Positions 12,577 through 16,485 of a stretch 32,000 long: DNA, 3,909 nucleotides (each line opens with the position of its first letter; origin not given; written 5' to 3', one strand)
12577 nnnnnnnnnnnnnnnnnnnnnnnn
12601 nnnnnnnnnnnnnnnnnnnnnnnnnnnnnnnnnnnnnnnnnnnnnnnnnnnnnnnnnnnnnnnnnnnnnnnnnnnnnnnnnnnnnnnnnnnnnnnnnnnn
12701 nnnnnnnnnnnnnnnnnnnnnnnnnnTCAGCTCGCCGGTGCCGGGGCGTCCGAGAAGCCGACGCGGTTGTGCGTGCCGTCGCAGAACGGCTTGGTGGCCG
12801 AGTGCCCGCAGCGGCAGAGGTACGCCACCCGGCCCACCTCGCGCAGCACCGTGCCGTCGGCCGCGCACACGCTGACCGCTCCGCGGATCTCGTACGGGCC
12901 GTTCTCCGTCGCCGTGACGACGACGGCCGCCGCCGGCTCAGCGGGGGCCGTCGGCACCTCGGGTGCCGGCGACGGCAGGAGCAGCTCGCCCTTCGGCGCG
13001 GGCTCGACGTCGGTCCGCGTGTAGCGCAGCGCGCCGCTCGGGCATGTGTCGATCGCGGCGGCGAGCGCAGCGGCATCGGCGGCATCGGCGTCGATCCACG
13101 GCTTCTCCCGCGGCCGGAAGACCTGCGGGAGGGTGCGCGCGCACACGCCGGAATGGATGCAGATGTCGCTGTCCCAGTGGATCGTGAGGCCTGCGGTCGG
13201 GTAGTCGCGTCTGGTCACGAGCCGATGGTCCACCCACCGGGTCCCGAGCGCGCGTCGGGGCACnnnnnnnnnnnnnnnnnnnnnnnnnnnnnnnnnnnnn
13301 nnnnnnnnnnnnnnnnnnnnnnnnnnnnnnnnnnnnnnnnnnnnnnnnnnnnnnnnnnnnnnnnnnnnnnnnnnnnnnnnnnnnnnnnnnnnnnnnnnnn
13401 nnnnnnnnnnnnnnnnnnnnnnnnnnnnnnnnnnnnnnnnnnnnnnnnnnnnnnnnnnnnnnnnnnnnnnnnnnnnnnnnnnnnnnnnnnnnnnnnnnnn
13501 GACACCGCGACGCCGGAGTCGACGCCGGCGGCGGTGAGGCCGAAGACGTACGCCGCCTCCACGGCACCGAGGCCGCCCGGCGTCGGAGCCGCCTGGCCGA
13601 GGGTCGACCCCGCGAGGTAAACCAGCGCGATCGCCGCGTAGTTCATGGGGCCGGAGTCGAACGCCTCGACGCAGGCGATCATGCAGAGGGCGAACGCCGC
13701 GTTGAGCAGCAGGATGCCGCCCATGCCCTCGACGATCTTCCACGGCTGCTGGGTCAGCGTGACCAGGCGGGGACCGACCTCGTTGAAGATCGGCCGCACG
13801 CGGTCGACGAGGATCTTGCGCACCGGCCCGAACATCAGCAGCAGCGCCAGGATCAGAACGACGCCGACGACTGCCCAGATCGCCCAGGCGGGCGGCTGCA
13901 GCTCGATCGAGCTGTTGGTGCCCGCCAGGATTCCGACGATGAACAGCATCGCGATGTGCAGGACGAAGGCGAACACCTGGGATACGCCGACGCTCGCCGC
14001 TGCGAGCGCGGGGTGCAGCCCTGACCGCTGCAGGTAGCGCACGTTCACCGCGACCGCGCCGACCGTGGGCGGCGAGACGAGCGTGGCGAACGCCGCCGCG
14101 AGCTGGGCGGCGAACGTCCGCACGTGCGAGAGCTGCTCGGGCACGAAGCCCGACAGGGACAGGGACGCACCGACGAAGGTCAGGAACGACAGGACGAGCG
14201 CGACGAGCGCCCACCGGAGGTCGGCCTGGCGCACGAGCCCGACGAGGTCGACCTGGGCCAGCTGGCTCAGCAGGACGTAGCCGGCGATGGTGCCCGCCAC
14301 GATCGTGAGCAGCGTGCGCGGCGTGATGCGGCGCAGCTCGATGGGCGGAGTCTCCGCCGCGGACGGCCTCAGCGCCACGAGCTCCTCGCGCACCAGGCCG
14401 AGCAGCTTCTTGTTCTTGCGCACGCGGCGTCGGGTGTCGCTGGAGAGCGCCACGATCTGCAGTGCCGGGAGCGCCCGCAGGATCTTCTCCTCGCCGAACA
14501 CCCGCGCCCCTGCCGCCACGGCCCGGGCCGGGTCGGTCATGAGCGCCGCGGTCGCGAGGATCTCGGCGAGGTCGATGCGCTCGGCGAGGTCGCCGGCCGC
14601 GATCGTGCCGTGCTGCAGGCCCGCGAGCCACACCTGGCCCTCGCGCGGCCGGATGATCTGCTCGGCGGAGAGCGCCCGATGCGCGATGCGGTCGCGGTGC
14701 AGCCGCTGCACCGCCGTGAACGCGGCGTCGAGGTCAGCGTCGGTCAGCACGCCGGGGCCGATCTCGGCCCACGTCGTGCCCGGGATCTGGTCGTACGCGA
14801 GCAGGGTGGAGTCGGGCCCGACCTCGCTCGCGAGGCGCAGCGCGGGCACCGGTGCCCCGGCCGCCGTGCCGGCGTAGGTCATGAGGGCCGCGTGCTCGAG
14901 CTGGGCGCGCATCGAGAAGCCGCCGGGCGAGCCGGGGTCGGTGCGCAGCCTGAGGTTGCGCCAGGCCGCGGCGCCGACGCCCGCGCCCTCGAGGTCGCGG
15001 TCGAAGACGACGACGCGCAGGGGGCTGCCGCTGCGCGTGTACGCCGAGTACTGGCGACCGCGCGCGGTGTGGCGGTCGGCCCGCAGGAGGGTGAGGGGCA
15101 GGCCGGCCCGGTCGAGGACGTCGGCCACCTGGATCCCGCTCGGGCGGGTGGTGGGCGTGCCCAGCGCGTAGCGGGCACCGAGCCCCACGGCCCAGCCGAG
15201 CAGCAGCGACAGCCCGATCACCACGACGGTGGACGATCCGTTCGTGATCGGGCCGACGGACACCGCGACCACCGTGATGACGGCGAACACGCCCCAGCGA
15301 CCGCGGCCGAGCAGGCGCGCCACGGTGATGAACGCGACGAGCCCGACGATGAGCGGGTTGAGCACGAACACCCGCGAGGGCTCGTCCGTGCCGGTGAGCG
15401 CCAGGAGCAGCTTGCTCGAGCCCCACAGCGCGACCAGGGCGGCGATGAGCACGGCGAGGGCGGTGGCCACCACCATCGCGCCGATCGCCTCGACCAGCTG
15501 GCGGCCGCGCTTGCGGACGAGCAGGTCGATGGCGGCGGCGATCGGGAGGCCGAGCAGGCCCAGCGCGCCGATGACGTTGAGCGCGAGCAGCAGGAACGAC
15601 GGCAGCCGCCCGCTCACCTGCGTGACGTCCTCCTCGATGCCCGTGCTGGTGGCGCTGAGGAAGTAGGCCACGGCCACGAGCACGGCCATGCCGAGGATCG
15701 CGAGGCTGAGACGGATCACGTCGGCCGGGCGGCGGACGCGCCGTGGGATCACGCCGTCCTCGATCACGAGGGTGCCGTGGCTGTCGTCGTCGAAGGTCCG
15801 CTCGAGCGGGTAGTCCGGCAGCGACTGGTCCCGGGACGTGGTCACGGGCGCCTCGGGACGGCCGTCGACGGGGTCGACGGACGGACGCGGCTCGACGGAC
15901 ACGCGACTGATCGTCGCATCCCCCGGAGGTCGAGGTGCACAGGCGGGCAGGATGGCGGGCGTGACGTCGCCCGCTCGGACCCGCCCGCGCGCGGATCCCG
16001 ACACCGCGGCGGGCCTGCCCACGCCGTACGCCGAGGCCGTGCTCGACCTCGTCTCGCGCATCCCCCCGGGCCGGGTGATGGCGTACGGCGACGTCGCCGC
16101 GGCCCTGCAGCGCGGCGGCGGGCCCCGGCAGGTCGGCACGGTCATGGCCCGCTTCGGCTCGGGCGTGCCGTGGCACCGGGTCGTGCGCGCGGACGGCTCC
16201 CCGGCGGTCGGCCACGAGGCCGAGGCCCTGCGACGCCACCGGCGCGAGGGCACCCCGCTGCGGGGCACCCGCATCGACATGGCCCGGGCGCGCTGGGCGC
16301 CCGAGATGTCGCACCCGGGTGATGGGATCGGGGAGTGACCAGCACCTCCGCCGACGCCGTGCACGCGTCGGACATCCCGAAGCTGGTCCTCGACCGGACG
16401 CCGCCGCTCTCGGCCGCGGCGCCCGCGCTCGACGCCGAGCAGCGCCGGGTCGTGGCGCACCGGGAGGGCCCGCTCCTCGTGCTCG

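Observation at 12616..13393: Two inverted copies of a 97-bp element (88/97 identical, no gaps) bracket a single small Fe-S gene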

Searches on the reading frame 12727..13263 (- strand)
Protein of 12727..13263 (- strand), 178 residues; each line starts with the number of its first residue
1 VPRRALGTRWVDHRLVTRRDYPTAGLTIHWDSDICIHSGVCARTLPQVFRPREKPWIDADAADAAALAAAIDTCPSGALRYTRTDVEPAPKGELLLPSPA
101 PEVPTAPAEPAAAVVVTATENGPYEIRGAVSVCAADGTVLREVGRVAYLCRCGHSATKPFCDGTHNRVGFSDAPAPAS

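Call 11: find_encoding_contigs(protein=window:12727-13263:-, flank=10000, max_places=10)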
Protein window:12727-13263:- (178 aa): no gene with exactly this product is on record in the collection.

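Call 12: search_protein_families(library=pfam, proteins=[window:12730-13263:-])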
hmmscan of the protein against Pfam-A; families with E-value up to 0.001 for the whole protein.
window:12730-13263:- (178 aa): 2 families
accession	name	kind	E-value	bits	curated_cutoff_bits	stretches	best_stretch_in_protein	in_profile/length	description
PF06902.16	Fer4_19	-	1.3e-22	80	24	1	25-83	5-63/64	Divergent 4Fe-4S mono-cluster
PF09360.15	zf-CDGSH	-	4.6e-16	59.2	29.5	1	121-166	1-48/48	Iron-binding zinc finger CDGSH type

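Call 14: find_homologous_proteins(query=window:12730-13263:-)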
Query window:12730-13263:- (178 aa): 537 proteins with E <= 0.001 among 8000 candidates; the best 120 are listed.
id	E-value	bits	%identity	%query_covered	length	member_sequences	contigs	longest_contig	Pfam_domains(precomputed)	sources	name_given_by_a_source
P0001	7.7e-100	350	93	94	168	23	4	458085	PF06902.17,PF09360.16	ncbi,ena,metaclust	metaclust:\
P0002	8.3e-85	301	83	92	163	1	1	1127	PF06902.17,PF09360.16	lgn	-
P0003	2.1e-81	290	76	94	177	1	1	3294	PF06902.17,PF09360.16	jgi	jgi:uncharacterized Fe-S cluster protein YjdI/CDGSH-type Zn-finger protein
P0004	4.7e-76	273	75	92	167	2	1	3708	PF06902.17,PF09360.16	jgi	jgi:uncharacterized Fe-S cluster protein YjdI/CDGSH-type Zn-finger protein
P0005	1.7e-70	255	70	92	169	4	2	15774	PF06902.17,PF09360.16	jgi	jgi:uncharacterized Fe-S cluster protein YjdI/CDGSH-type Zn-finger protein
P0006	1.5e-64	235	63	89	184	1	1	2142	PF06902.17,PF09360.16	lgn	-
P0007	2.5e-60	222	66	88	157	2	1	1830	PF06902.17,PF09360.16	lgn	-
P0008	5.0e-59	217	64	88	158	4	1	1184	PF06902.17,PF09360.16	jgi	-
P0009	1.0e-54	203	63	89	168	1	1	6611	PF06902.17,PF09360.16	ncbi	-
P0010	1.1e-53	200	93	46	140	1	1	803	PF06902.17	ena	-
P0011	3.1e-53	198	60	88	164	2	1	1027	PF06902.17,PF09360.16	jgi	-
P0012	3.2e-53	198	62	87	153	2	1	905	PF06902.17,PF09360.16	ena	-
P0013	7.9e-53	197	58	87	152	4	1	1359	PF06902.17,PF09360.16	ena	-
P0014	2.4e-52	195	61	88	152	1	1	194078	PF06902.17,PF09360.16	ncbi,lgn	ncbi:MAG: (4Fe-4S)-binding protein [Candidatus Nanopelagicales bacterium]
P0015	2.9e-52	195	61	87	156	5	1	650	PF06902.17,PF09360.16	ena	-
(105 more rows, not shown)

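Call 15: find_encoding_contigs(protein=P0001, flank=10000, max_places=10)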
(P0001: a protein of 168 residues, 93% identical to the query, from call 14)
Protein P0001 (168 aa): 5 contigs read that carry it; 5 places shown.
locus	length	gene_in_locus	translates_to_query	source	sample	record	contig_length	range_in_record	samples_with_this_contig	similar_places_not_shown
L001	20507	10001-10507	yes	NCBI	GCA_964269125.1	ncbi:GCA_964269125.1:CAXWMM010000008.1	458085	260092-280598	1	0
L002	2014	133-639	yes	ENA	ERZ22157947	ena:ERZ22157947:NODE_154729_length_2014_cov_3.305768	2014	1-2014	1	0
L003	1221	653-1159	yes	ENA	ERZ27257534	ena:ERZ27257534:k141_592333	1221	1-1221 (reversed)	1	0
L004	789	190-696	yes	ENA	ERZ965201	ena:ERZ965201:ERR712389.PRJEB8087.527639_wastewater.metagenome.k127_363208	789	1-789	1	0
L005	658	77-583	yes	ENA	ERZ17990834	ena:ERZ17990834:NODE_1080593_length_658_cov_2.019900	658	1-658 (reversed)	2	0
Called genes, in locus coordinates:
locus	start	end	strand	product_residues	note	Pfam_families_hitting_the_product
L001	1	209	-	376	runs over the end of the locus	PF03706:LPG_synthase_TM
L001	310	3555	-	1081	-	PF00580:UvrD-helicase, PF13245:AAA_19, PF13604:AAA_30 (faint), PF13538:UvrD_C_2 (faint), PF13361:UvrD_C, PF12705:PDDEXK_1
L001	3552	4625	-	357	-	PF12705:PDDEXK_1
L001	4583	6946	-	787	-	PF00580:UvrD-helicase, PF13245:AAA_19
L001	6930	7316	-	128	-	PF01035:DNA_binding_1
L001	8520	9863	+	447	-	PF03706:LPG_synthase_TM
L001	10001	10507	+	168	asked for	PF06902:Fer4_19, PF09360:zf-CDGSH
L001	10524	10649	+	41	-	-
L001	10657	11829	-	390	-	PF00899:ThiF, PF00581:Rhodanese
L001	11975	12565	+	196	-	PF02627:CMD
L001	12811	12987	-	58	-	-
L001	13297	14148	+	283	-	-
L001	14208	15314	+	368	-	PF04087:DUF389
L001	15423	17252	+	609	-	PF00561:Abhydrolase_1, PF08386:Abhydrolase_4 (weak)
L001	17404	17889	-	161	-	-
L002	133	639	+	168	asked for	PF06902:Fer4_19, PF09360:zf-CDGSH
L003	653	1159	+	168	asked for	PF06902:Fer4_19, PF09360:zf-CDGSH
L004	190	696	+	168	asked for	PF06902:Fer4_19, PF09360:zf-CDGSH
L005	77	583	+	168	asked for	PF06902:Fer4_19, PF09360:zf-CDGSH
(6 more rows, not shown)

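Call 20: find_related_loci(query=window:12730-13263:-, collection=genome_contigs, flank=3000)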
Query window:12730-13263:- (178 aa) in genome_contigs; peptide patterns used: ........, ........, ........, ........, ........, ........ (x = any residue, [..] = any of these).
600 stretches matched a pattern (row limit reached: there are more); 572 encode a relative of the query (tblastn E <= 1e-3); the best 80 are kept; 80 distinct loci.
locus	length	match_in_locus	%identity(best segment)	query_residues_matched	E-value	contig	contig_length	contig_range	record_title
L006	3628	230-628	43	19-170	3e-33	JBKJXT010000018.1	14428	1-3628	MAG: Actinomycetota bacterium isolate swi_bin.182 k127_4534709, whole genome shotgun sequence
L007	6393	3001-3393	43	19-170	2e-33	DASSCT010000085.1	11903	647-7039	MAG TPA_asm: Gaiellaceae bacterium isolate SMAG_U929 k141_1570458, whole genome shotgun sequence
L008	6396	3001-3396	43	19-170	5e-33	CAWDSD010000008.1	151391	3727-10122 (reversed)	MAG: uncultured Actinomycetes bacterium isolate MFD00392.bin.2.333 genome assembly, contig: contig_14358, whole genome s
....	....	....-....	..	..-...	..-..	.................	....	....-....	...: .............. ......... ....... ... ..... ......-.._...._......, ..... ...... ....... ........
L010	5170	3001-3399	44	19-171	4e-33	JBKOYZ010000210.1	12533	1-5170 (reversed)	MAG: Actinomycetota bacterium isolate GB_HAYS_MAG_00047 GB_HAYS_000001051948, whole genome shotgun sequence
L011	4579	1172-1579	40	19-173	1e-32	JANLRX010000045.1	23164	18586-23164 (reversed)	MAG: Chloroflexota bacterium isolate OTE_25_metabat_74 OTE_25_k141_965453, whole genome shotgun sequence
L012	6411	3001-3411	39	19-172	5e-32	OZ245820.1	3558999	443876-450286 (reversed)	MAG: Flavipsychrobacter sp. isolate 68ed36bf-177b-4177-848e-4f6816b01038 genome assembly, chromosome: 1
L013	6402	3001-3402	36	19-170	2e-31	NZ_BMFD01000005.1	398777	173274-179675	Belliella aquatica strain CGMCC 1.12479 sequence05, whole genome shotgun sequence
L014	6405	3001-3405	37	19-170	2e-30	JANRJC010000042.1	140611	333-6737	MAG: Bacteroidia bacterium isolate bins.86 k141_2115156, whole genome shotgun sequence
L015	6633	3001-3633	39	19-174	3e-30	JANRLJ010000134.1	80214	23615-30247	MAG: bacterium isolate bins.192 k141_1110254, whole genome shotgun sequence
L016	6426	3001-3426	39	18-178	4e-30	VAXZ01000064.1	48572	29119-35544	MAG: Actinobacteria bacterium isolate AC_45 14_0903_05_40cm_scaffold_2456, whole genome shotgun sequence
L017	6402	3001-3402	39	17-171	2e-29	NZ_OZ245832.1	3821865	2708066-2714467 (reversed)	MAG: Croceimicrobium sp. isolate cd85bb10-1c1a-4fe6-bac5-99d6b2ff1792 chromosome 1, complete sequence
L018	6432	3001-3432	33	13-171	2e-29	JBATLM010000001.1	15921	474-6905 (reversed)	MAG: Cyclobacteriaceae bacterium isolate MFD10474_ilm_asm_bin56 k127_283, whole genome shotgun sequence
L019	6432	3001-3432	38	11-172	2e-29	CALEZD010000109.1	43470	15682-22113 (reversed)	MAG TPA_asm: uncultured Bacteroidetes bacterium isolate SRR6227243_bin.39_CONCOCT_v1.1_MAG genome assembly, contig: ERZ7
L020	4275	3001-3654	39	18-173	4e-29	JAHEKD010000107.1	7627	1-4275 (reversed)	MAG: Gammaproteobacteria bacterium isolate Ww575 NODE_36592_length_7627_cov_2.457101, whole genome shotgun sequence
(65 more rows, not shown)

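Call 21: find_encoding_contigs(protein=P0005, flank=6000, max_places=6)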
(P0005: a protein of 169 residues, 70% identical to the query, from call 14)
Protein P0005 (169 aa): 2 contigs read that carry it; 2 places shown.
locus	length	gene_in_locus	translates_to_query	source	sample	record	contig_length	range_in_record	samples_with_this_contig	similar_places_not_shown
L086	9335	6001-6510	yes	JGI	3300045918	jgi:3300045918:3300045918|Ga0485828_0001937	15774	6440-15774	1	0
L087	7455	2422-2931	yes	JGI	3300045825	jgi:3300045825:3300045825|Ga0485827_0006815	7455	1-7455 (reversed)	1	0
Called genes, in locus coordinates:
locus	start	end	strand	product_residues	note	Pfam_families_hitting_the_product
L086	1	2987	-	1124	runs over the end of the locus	PF00580:UvrD-helicase, PF13245:AAA_19, PF13538:UvrD_C_2 (faint), PF13361:UvrD_C, PF12705:PDDEXK_1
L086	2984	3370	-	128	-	PF01035:DNA_binding_1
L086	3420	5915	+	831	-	PF03706:LPG_synthase_TM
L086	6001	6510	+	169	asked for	PF06902:Fer4_19, PF09360:zf-CDGSH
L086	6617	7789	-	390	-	PF00899:ThiF, PF00581:Rhodanese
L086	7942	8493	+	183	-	PF02627:CMD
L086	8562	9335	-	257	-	?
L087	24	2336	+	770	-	PF03706:LPG_synthase_TM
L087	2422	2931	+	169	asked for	PF06902:Fer4_19, PF09360:zf-CDGSH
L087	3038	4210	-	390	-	PF00899:ThiF, PF00581:Rhodanese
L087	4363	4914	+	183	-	PF02627:CMD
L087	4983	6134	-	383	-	-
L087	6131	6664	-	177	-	PF04542:Sigma70_r2 (weak), PF08281:Sigma70_r4_2, PF04545:Sigma70_r4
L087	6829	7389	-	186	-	-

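Call 22: find_encoding_contigs(protein=P0003, flank=6000, max_places=6)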
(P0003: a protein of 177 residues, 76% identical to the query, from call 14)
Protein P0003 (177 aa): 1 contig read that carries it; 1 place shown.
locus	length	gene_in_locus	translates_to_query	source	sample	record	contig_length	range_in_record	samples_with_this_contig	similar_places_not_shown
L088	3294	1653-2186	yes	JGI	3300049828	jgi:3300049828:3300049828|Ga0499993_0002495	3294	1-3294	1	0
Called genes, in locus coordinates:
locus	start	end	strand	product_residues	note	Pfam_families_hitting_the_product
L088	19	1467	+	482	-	PF00899:ThiF, PF00581:Rhodanese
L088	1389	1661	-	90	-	-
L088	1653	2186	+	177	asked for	PF06902:Fer4_19, PF09360:zf-CDGSH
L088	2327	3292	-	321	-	?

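Call 23: find_encoding_contigs(protein=P0004, flank=6000, max_places=6)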
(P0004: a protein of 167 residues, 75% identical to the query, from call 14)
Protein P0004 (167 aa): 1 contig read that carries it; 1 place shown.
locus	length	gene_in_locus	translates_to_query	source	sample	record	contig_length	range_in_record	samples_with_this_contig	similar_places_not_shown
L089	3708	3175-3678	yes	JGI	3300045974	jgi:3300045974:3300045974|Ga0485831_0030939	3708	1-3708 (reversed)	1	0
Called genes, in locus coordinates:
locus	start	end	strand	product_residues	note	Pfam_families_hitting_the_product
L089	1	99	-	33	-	?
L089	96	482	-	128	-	PF01035:DNA_binding_1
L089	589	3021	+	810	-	PF03706:LPG_synthase_TM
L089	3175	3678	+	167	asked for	PF06902:Fer4_19, PF09360:zf-CDGSH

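Call 24: find_encoding_contigs(protein=P0002, flank=6000, max_places=6)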
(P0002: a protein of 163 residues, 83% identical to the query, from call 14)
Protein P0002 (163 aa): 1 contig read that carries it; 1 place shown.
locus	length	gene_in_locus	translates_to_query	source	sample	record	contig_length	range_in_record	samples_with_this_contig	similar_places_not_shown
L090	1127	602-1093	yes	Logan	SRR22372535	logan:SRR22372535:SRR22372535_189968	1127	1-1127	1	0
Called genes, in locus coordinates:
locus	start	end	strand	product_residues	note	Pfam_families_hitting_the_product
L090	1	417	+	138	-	?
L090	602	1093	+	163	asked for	PF06902:Fer4_19, PF09360:zf-CDGSH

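Call 43: find_encoding_contigs(protein=P0014, flank=4000, max_places=3)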
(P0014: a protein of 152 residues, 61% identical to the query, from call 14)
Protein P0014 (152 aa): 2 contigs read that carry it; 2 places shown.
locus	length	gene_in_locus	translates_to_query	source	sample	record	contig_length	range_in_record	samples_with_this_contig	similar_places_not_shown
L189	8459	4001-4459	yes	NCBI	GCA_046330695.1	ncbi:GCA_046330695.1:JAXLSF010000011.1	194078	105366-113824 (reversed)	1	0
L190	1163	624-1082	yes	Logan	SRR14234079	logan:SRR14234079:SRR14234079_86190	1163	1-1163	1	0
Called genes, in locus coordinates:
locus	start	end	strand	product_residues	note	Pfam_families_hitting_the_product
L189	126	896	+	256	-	PF00753:Lactamase_B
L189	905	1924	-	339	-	PF04087:DUF389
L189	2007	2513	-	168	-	PF03724:META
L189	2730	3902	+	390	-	PF00899:ThiF, PF00581:Rhodanese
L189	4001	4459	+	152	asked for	PF06902:Fer4_19, PF09360:zf-CDGSH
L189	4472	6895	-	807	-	PF03706:LPG_synthase_TM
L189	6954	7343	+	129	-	PF01035:DNA_binding_1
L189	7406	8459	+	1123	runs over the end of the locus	PF00580:UvrD-helicase, PF13245:AAA_19, PF13361:UvrD_C, PF13538:UvrD_C_2 (faint), PF12705:PDDEXK_1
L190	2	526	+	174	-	?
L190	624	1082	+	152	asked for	PF06902:Fer4_19, PF09360:zf-CDGSH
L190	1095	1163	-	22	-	?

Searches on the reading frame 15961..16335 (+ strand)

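Call 72: search_protein_families(library=pfam, proteins=[window:15961-16335:+], max_evalue=0.0001)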
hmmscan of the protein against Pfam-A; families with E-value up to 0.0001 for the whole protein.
window:15961-16335:+ (125 aa): 1 family
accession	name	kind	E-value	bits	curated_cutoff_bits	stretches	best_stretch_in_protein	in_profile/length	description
PF01035.26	DNA_binding_1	-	2.2e-17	63.1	27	1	23-84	2-65/81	6-O-methylguanine DNA methyltransferase, DNA binding domain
